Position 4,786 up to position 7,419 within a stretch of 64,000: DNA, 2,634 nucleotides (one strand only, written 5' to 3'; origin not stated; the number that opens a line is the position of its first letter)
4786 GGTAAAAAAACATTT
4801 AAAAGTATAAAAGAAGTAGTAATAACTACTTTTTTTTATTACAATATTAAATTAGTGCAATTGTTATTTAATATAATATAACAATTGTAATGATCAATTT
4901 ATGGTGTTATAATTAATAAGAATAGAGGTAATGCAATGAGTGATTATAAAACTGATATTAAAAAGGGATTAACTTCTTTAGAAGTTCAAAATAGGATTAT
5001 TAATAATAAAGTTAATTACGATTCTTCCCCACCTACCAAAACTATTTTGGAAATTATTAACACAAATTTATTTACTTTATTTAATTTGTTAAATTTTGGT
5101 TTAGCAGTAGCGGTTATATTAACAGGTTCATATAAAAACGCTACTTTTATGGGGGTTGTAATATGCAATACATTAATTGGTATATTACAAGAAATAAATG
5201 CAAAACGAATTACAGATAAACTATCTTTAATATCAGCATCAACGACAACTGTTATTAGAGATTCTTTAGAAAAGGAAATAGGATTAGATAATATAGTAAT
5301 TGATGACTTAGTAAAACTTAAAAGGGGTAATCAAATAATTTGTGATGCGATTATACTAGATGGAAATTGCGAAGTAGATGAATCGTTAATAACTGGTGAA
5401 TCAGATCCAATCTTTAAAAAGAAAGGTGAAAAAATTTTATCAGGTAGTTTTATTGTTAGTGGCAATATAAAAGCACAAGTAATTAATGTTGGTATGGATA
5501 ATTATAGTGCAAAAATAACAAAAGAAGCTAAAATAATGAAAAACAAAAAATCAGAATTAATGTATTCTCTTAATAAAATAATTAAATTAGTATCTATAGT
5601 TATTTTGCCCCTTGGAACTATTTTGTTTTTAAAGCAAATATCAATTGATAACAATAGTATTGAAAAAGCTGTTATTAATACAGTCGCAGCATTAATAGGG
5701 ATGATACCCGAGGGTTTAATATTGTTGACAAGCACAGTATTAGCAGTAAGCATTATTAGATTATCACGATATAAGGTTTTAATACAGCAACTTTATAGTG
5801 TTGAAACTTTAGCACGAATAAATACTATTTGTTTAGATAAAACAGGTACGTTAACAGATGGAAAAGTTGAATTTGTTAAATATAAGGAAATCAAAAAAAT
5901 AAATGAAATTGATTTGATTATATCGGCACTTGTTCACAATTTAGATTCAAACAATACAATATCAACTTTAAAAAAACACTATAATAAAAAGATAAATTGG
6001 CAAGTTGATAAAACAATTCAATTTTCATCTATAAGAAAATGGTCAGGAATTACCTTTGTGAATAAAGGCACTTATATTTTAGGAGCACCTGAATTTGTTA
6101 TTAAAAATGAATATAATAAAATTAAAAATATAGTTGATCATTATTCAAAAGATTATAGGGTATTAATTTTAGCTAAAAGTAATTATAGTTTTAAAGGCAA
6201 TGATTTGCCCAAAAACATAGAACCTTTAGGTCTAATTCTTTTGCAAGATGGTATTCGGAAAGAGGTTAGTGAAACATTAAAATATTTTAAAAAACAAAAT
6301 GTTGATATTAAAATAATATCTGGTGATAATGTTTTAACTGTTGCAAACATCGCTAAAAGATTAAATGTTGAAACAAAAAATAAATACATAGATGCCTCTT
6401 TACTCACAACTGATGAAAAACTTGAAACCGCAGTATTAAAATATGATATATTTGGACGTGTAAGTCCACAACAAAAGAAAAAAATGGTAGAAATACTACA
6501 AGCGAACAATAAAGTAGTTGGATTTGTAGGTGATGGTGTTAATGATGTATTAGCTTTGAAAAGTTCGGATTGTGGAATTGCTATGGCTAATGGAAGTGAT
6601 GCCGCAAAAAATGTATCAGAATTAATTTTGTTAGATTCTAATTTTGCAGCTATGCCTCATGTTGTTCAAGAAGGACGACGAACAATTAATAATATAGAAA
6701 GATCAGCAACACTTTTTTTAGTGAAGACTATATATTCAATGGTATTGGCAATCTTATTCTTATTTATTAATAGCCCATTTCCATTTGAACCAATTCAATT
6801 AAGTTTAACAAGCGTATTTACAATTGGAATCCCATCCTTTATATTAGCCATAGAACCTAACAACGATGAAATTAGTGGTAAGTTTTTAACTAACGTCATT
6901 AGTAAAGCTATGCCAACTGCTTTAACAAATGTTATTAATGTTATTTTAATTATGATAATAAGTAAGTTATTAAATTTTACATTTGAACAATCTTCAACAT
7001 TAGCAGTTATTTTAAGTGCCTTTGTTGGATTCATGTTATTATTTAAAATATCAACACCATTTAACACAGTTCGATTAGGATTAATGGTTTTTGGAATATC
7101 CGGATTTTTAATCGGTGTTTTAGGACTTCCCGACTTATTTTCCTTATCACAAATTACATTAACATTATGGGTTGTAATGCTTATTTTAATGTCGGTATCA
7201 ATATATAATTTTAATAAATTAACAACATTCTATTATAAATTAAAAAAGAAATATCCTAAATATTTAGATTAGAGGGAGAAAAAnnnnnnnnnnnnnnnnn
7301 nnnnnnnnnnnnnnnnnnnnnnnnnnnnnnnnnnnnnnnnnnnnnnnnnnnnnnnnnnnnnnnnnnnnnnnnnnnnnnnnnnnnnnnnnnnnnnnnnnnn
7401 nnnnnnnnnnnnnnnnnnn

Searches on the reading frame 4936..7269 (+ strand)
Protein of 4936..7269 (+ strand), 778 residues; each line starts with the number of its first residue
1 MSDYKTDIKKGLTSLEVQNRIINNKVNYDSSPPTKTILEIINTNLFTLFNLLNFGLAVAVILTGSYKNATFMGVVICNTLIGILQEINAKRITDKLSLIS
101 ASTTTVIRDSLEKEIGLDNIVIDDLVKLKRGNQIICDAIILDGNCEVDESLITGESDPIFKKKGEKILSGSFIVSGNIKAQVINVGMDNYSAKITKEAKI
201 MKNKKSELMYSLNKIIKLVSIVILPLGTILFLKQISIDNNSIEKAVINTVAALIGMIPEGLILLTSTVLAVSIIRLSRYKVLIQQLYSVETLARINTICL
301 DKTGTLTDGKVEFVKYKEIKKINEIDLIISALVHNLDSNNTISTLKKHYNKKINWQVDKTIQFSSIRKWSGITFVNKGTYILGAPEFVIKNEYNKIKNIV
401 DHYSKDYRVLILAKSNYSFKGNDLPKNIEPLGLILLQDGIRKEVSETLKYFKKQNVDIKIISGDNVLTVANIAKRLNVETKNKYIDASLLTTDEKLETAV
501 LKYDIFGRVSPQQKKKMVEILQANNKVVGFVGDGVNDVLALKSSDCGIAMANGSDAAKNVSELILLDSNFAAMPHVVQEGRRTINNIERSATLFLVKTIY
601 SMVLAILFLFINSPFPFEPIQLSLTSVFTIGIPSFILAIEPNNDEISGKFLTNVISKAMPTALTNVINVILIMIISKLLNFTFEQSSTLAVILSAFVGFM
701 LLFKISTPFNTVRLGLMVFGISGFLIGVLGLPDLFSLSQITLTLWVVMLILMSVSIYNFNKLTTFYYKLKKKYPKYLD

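Call 38: search_protein_families(library=pfam, max_evalue=0.001, proteins=[window:4936-7269:+])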
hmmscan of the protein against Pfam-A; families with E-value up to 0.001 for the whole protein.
window:4936-7269:+ (778 aa): 3 families
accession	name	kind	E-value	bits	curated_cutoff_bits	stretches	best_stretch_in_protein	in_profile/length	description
PF00122.25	E1-E2_ATPase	-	1.3e-44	152.4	28.1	1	100-278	3-180/181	E1-E2 ATPase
PF00702.32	Hydrolase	-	4.5e-21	76.6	26.4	1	295-544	1-190/191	haloacid dehalogenase-like hydrolase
PF08282.18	Hydrolase_3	-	3e-06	27.6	20.9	1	515-569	193-247/255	haloacid dehalogenase-like hydrolase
